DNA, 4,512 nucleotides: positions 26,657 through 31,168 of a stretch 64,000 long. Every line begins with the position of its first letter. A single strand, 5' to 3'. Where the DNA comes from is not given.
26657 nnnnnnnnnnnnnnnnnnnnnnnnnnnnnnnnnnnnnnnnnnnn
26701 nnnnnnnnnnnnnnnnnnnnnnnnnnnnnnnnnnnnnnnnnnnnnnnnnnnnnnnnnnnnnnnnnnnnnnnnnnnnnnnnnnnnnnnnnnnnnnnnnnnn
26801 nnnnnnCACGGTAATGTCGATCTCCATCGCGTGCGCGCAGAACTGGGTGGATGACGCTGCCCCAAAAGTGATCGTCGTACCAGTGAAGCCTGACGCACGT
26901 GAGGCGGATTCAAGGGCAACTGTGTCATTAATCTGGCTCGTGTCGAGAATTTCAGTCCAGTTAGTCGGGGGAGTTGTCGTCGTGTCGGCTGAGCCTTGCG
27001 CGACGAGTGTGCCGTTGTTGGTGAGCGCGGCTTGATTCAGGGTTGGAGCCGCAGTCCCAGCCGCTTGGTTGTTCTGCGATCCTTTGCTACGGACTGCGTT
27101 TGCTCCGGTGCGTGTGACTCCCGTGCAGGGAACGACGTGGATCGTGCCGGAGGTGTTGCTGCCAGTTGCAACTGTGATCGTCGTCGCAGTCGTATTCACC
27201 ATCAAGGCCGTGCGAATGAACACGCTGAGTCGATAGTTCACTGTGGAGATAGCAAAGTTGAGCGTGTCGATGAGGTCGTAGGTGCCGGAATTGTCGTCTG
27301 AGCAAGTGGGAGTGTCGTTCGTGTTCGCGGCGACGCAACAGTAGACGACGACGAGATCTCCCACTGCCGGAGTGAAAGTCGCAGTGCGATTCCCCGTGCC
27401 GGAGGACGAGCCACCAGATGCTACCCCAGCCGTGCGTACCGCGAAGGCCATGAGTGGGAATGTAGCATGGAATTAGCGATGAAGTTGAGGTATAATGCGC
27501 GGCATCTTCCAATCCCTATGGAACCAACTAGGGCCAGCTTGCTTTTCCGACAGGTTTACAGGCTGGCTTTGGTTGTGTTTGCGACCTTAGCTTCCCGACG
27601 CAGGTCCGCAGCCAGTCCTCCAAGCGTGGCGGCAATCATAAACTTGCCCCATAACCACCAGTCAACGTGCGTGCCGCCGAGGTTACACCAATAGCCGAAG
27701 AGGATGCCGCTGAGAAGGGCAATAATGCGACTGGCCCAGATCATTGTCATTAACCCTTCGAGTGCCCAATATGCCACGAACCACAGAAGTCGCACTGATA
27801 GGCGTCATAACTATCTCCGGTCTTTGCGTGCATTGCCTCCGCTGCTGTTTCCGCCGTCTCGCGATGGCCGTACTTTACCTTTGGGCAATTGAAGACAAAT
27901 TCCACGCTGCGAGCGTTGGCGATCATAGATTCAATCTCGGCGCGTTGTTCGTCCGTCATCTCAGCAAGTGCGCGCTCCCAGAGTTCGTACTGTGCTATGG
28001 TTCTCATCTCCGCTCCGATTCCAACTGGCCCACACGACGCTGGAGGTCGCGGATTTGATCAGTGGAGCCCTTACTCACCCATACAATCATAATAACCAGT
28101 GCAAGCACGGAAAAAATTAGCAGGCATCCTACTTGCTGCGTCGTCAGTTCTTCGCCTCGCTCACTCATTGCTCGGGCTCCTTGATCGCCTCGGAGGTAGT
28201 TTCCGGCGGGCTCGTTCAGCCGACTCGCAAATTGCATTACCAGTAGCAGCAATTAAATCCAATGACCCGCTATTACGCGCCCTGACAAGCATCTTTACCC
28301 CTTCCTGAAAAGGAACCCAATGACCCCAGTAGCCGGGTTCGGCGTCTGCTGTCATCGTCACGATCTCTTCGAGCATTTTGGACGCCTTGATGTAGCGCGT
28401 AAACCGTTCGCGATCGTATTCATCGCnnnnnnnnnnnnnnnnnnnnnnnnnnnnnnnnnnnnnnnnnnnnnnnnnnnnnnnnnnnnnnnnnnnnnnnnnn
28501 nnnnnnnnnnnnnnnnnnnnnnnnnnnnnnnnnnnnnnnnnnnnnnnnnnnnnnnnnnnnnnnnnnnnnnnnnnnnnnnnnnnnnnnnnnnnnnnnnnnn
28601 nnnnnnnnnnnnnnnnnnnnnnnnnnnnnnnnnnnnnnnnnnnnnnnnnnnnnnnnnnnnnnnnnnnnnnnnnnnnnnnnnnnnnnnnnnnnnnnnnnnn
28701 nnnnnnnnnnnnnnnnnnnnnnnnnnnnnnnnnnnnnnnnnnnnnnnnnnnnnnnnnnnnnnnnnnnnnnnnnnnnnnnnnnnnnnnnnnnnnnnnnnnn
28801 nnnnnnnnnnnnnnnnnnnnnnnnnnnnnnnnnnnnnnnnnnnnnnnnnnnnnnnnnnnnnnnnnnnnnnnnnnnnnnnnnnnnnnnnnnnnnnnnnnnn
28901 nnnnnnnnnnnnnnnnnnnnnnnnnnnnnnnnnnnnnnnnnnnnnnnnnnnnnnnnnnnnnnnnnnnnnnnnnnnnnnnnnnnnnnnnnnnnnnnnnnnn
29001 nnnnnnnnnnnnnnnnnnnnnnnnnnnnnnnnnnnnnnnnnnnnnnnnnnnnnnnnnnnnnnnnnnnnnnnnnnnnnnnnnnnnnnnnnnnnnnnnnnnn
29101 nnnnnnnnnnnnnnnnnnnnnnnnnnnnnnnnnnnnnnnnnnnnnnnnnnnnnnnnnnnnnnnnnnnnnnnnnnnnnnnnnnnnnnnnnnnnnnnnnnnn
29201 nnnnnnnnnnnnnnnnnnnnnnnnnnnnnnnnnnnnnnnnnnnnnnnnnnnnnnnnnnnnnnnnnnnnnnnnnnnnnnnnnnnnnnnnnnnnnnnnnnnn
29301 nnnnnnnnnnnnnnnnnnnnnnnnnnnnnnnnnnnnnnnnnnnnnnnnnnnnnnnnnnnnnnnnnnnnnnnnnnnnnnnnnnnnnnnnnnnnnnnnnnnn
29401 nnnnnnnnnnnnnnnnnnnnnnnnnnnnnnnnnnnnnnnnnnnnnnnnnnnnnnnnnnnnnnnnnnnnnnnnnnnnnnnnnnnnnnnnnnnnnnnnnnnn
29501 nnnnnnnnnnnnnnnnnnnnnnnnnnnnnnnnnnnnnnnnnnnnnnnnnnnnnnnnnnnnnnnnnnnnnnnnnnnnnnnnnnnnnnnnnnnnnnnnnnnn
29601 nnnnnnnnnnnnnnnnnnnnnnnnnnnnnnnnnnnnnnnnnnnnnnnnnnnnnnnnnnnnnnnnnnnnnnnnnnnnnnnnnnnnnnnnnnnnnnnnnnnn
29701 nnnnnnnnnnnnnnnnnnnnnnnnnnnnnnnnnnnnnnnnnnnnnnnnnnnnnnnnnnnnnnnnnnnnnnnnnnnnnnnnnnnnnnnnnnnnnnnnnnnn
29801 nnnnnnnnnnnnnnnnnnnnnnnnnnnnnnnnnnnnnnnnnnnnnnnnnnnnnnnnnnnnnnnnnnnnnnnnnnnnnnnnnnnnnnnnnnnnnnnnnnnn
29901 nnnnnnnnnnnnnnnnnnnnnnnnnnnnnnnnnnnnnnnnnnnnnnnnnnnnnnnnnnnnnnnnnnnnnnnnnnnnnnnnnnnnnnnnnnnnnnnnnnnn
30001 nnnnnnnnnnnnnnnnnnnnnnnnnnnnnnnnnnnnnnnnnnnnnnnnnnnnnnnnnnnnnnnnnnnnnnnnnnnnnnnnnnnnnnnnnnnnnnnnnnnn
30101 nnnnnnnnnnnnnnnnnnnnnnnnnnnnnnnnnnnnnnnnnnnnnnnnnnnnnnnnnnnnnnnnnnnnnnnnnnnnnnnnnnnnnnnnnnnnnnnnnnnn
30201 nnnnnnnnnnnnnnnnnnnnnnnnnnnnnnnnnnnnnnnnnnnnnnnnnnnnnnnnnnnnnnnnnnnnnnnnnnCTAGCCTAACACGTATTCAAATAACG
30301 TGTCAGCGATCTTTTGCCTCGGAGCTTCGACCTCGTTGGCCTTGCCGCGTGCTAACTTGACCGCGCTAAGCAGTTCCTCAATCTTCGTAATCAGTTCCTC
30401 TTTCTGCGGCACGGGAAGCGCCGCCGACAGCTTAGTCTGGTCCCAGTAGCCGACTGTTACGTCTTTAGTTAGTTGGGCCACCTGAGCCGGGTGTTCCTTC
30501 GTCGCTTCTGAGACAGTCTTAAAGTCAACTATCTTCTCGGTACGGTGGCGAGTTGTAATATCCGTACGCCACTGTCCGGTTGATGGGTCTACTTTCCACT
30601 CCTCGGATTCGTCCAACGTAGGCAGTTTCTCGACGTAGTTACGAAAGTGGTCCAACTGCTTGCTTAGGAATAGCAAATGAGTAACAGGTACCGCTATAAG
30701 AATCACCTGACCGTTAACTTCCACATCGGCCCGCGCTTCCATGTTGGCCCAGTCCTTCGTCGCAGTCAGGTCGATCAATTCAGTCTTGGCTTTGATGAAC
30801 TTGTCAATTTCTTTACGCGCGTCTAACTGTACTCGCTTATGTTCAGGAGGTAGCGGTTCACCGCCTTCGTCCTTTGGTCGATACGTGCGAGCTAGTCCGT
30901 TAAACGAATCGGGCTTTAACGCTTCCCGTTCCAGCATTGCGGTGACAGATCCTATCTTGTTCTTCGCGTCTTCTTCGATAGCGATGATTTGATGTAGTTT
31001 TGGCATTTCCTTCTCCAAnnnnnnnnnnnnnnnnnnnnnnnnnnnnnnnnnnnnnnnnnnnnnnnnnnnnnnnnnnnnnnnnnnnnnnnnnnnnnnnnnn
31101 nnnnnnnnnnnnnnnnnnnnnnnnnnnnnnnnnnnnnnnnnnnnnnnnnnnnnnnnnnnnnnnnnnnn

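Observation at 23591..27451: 1286-aa protein built from ~40 tandem 20-residue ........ repeats with a duplicated 79-aa super-repeat, flanking a non-repetitive beta-rich domain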

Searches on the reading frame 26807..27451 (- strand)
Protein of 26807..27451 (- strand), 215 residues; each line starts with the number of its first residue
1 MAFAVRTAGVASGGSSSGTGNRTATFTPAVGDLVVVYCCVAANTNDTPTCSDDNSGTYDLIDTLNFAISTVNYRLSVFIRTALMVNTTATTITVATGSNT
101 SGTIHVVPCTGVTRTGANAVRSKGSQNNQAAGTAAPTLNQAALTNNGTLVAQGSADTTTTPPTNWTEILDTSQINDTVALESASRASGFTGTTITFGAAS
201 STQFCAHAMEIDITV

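Call 26: find_homologous_proteins(query=window:26807-27451:-, max_evalue=0.001)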
Query window:26807-27451:- (215 aa): 35 proteins with E <= 0.001 among 1500 candidates.
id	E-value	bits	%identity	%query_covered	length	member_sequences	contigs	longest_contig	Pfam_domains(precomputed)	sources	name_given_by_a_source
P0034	1.4e-83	297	72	94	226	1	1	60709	-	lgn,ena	-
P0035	1.6e-83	297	73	95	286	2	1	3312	-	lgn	-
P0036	2.7e-81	290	72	94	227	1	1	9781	-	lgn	-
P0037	2.4e-78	280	67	99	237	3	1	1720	-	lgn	-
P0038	1.6e-72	261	65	94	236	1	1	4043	-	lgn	-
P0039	5.2e-72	260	66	94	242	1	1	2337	-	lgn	-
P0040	5.7e-72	260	68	85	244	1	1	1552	-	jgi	-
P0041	6.7e-71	256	64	100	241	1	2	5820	-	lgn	-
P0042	1.6e-70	255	65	94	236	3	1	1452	-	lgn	-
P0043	2.0e-70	255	65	93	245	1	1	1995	-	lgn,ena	-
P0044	2.7e-68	248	62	94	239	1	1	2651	-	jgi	-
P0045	1.9e-67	245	63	91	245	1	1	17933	-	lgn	-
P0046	2.3e-67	245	64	89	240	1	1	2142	-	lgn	-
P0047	5.5e-64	234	61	94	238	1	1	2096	-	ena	-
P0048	2.9e-63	231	60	94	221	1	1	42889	-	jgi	jgi:hypothetical protein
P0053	2.6e-49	186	53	94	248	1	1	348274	-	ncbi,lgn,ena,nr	ncbi:MAG TPA: hypothetical protein VJU84_08500 [Pyrinomonadaceae bacterium]|nr:hypothetical protein 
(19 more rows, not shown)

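Call 28: find_encoding_contigs(protein=P0034, flank=10000, max_places=1)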
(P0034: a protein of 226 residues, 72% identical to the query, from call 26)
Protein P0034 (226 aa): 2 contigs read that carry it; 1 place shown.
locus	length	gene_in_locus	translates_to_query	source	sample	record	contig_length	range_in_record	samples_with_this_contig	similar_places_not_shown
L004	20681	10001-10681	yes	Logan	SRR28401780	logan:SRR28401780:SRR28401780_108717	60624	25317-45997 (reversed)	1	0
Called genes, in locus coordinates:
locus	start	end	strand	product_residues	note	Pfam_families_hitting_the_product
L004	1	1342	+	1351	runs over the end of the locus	-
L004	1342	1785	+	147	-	-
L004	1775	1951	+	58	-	-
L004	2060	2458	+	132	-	-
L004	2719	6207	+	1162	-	-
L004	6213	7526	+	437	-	-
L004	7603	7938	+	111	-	-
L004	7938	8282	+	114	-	-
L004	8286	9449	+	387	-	PF05662:YadA_stalk (weak)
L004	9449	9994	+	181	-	-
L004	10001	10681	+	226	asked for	-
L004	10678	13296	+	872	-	-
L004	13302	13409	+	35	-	-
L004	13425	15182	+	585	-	-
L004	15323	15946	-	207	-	-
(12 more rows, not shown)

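Call 29: find_encoding_contigs(protein=P0053, flank=10000, max_places=1)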
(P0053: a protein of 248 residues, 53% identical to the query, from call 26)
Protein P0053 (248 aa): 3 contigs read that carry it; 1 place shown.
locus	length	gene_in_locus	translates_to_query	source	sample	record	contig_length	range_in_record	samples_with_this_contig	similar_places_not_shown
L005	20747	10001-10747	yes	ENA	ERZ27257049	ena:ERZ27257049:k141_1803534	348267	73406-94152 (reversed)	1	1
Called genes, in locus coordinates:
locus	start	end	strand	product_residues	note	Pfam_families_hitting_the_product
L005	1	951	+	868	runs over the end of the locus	PF10145:PhageMin_Tail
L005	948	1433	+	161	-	PF19266:CIS_tube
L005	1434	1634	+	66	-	-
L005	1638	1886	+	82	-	PF01476:LysM (faint)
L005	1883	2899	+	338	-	-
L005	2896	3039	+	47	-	-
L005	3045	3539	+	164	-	PF04717:Phage_base_V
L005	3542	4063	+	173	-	-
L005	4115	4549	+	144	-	-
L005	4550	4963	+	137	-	PF04965:GPW_gp25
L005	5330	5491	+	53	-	PF00856:SET (weak)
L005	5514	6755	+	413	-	PF04865:Baseplate_J, PF26079:Baseplate_J_C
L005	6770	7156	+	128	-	-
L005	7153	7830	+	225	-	PF09684:Tail_P2_I (weak)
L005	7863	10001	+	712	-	-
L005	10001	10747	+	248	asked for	-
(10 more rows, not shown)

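Call 84: search_protein_families(library=phrogs, proteins=[window:26807-27451:-], max_evalue=0.01)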
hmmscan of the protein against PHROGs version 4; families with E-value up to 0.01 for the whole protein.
window:26807-27451:- (215 aa): 0 families

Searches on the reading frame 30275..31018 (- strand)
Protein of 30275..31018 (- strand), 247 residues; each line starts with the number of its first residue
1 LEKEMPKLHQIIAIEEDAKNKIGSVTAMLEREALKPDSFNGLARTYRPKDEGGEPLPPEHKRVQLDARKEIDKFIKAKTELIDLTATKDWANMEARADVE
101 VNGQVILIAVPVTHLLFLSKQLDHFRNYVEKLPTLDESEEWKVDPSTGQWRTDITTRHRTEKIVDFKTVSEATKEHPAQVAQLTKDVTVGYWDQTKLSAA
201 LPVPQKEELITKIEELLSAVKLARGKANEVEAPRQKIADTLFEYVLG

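Call 11: search_protein_families(library=phrogs, proteins=[window:30275-31018:-], max_evalue=0.001)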
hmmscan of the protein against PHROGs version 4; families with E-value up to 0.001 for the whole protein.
window:30275-31018:- (247 aa): 0 families

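Call 12: search_protein_families(library=pfam, proteins=[window:30275-31018:-], max_evalue=0.001)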
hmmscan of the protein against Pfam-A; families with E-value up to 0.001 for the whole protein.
window:30275-31018:- (247 aa): 1 family
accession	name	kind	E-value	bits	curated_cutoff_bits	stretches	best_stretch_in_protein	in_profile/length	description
PF25283.1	DUF7873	-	6.7e-87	291.7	27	1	5-246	1-242/244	Family of unknown function (DUF7873)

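Call 72: search_protein_families(library=ncbifam, proteins=[window:30275-31018:-], max_evalue=0.01)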
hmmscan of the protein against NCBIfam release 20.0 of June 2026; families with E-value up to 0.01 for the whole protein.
window:30275-31018:- (247 aa): 0 families
